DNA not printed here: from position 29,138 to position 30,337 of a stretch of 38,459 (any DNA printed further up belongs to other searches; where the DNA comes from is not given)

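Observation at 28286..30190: TPR + GT9-like glycosyltransferase encoded within the flagellar cluster: candidate protein glycosyltransferase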

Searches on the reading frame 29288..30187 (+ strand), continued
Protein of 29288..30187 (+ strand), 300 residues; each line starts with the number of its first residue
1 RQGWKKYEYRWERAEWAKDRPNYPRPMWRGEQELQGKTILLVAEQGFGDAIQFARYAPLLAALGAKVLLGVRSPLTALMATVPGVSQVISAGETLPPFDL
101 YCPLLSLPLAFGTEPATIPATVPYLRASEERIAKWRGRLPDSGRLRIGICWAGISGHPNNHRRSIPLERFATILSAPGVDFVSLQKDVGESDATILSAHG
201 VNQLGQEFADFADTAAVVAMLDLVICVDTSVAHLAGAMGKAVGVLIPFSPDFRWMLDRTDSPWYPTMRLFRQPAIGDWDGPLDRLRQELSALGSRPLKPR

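Call 48: search_solved_structures(query=A2, max_evalue=1, show_alignments=3)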
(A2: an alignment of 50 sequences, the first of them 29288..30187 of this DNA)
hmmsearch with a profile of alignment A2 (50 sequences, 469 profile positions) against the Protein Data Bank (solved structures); distinct sequences matched with E-value up to 1: 386 (the best 60 are shown).
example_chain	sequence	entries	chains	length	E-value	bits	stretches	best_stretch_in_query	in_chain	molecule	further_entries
9qhb_A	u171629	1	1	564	4e-142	477.5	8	34-169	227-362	Engineered tetratricopeptide repeat protein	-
8bu0_A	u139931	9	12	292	1.2e-74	255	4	50-169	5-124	Consensus tetratricopeptide repeat protein | Crystal structure of an 8-repeat consensus TPR superhelix with Zinc. | Monomer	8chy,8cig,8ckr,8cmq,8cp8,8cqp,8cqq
9qhc_A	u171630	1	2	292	7.5e-68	232.6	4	53-169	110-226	Engineered tetratricopeptide repeat protein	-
1w3b_A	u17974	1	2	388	3.7e-59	203.9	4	9-157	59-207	UDP-N-ACETYLGLUCOSAMINE--PEPTIDE N-ACETYLGLUCOSAMINYLTRANSFERASE 110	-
6eou_A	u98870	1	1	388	7.5e-59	202.9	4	10-157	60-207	UDP-N-acetylglucosamine--peptide N-acetylglucosaminyltransferase 110 kDa subunit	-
7ntf_A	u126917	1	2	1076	2.8e-56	194.5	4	24-182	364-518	Isoform 1 of UDP-N-acetylglucosamine--peptide N-acetylglucosaminyltransferase 110 kDa subu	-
7yea_A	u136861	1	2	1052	5.4e-56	193.5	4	24-182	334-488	UDP-N-acetylglucosamine--peptide N-acetylglucosaminyltransferase 110 kDa subunit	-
7yeh_B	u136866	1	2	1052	6.1e-56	193.3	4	25-182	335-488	UDP-N-acetylglucosamine--peptide N-acetylglucosaminyltransferase 110 kDa subunit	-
7y4i_A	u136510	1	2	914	7.3e-38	133.7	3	5-162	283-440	Probable UDP-N-acetylglucosamine--peptide N-acetylglucosaminyltransferase SPINDLY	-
8dtf_A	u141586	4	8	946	8.3e-38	133.6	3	5-162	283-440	Probable UDP-N-acetylglucosamine--peptide N-acetylglucosaminyltransferase SPINDLY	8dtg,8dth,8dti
5khu_F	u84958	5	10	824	3.4e-26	95.3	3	14-175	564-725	Cell division cycle protein 27 homolog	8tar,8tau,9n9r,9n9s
6vbu_4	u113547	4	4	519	2.2e-24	89.3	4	8-183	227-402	Bardet-Biedl syndrome 4 protein homolog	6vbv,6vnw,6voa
7kw7_E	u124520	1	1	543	2.6e-24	89.1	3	25-156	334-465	Stress-induced-phosphoprotein 1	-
9hb4_G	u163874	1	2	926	1.7e-23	86.3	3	42-164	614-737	Sperm-associated antigen 1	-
9pkq_A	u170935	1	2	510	8.6e-23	84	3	23-153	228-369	Mitochondrial import receptor subunit TOM70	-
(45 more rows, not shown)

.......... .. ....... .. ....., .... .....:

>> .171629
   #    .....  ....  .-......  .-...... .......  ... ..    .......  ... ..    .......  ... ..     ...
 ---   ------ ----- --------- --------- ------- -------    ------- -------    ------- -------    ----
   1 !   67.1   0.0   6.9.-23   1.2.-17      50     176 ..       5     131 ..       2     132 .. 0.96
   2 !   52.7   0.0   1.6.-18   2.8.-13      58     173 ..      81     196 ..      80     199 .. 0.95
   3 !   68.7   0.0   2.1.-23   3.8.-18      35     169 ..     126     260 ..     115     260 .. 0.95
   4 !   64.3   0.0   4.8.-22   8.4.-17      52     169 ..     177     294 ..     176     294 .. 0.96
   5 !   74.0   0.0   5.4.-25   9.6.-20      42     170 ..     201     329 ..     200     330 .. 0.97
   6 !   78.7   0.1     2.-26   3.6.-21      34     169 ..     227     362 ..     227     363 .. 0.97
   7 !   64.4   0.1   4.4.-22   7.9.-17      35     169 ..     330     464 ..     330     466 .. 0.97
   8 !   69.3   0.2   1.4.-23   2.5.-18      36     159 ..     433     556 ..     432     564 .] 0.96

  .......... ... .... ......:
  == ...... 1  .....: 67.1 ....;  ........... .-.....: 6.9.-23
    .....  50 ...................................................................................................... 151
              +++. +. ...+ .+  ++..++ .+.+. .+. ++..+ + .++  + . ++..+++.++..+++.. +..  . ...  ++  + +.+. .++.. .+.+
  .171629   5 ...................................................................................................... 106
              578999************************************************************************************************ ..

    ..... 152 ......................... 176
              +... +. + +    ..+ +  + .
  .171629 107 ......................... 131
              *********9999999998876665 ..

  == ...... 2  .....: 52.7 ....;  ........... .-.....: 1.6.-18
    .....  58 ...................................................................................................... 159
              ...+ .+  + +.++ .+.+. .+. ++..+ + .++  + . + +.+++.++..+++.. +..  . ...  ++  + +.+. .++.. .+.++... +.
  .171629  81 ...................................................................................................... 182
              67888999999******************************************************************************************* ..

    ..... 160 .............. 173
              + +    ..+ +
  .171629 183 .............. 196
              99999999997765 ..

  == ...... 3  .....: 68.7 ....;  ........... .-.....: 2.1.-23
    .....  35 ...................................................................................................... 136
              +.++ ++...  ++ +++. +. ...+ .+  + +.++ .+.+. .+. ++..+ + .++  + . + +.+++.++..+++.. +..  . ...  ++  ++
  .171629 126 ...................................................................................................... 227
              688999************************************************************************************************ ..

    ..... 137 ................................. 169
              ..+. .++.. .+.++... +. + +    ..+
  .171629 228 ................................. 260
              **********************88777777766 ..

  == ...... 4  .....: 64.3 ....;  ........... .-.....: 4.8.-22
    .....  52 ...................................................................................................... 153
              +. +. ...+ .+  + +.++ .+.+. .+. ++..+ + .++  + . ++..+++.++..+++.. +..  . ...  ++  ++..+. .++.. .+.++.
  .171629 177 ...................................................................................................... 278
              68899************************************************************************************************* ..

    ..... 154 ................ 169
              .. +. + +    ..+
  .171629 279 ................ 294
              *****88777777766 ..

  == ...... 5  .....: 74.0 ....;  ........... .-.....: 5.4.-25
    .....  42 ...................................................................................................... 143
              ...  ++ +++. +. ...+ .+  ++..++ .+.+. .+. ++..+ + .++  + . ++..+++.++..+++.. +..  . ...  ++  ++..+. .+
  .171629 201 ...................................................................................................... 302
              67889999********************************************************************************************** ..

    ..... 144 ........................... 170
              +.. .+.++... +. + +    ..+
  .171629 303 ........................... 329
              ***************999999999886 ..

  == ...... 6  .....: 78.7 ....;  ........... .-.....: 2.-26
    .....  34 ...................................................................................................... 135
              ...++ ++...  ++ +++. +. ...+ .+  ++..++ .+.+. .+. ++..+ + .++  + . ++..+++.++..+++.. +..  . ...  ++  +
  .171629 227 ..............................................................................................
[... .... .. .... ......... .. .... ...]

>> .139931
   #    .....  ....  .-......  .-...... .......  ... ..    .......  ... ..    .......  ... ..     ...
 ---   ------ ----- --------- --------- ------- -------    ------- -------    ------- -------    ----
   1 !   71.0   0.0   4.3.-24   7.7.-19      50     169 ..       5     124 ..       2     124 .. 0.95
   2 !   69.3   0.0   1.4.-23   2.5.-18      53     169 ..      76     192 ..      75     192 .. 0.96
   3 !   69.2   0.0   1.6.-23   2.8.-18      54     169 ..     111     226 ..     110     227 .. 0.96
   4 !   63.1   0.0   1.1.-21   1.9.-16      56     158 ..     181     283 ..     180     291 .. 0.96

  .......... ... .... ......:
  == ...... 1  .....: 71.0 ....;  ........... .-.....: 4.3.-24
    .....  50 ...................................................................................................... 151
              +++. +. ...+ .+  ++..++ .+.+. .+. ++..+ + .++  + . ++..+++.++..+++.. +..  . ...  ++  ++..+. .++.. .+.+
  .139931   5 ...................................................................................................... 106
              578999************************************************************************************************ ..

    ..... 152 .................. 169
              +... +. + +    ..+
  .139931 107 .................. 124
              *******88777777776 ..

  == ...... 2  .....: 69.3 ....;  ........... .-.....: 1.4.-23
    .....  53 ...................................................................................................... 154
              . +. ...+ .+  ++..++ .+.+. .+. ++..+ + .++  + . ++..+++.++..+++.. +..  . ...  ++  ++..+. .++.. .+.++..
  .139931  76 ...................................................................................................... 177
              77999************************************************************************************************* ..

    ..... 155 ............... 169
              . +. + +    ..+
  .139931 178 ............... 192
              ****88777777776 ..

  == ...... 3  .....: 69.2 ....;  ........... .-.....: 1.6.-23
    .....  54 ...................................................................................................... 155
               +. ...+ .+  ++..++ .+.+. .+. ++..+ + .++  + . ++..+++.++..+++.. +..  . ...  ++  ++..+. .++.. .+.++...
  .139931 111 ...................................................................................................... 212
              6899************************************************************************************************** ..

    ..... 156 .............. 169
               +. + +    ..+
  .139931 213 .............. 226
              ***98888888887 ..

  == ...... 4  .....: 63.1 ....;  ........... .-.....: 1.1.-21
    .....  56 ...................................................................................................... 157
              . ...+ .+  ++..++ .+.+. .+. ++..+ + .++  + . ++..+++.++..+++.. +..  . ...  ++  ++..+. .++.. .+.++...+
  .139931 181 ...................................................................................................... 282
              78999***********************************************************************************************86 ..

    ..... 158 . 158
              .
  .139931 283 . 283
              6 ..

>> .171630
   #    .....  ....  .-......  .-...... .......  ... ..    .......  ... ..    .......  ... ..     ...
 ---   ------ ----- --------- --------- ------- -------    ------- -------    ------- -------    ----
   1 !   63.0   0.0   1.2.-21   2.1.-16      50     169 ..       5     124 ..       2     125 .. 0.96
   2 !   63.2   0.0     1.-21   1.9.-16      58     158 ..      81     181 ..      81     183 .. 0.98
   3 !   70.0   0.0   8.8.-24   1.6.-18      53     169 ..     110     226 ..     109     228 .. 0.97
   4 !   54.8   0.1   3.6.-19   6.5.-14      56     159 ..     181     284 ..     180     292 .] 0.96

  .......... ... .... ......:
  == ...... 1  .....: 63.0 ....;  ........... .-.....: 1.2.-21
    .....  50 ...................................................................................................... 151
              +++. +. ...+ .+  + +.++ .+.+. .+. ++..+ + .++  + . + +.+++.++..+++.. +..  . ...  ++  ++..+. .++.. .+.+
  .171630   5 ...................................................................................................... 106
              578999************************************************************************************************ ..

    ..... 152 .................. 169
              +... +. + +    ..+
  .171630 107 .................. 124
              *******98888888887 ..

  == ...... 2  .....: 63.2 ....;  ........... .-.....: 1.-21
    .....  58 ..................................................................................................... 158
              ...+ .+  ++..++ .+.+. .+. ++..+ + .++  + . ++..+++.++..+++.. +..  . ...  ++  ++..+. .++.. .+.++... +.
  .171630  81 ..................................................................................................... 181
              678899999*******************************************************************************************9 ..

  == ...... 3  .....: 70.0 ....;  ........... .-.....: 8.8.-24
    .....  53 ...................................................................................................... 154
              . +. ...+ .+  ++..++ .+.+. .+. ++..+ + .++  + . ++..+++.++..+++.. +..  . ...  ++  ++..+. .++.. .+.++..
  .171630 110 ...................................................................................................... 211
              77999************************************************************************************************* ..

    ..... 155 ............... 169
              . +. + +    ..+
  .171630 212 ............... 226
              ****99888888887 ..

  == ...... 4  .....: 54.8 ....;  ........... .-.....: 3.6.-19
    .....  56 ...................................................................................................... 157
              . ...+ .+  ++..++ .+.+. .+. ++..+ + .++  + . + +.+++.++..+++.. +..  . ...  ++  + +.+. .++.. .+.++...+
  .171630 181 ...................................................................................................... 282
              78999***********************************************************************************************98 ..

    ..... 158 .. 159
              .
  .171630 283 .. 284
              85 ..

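Call 52: search_solved_structures(query=A3, max_evalue=10, show_alignments=3)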
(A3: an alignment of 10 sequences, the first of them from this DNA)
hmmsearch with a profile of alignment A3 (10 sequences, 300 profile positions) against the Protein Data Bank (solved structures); distinct sequences matched with E-value up to 10: 1.
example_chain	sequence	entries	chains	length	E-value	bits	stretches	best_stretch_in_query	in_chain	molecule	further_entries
3iwt_A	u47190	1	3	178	1.1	11.5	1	166-252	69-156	178aa long hypothetical molybdenum cofactor biosynthesis protein B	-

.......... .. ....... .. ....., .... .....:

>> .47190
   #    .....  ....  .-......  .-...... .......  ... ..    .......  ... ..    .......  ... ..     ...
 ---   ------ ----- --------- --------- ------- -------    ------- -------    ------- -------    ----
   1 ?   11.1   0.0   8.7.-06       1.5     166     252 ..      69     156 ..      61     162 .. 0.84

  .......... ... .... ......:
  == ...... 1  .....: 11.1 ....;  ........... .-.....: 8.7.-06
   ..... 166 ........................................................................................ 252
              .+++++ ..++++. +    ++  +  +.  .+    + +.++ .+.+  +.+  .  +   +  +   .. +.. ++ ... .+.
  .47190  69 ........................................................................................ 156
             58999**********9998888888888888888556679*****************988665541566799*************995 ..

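Call 56: predict_structure(alignment_id=A2)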
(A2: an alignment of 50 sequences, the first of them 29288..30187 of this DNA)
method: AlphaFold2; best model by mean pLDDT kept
length: 300 residues; sequences in the alignment: 50
mean_pLDDT: 88.7   pTM: 0.89
mean pLDDT of the five models: 88.7, 88.4, 87.6, 87.3, 85.7
residues with pLDDT >= 90: 193; 70-90: 73; 50-70: 32; < 50: 2
segments of 3 or more residues with pLDDT < 50: none
pLDDT, mean of each block of 10 residues (from residue 1): 60 69 86 90 89 94 96 96 96 92 90 76 93 96 94 66 84 93 94 95 97 98 95 96 91 84 91 90 95 75
secondary structure, 60 per line:
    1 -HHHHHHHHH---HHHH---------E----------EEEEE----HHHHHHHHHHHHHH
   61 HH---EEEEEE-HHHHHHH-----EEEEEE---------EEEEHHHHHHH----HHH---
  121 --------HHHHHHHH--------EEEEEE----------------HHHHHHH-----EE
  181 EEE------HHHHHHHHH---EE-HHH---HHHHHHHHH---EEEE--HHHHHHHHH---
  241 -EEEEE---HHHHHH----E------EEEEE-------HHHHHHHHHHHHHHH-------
elements in order: H2-10 H14-17 E38-42 H47-62 E66-71 H73-79 E85-90 E100-103 H104-110 H129-136 E145-150 H167-173 E179-183 H190-198 H211-219 E223-226 H229-237 E242-246 H250-255 E267-271 H279-293
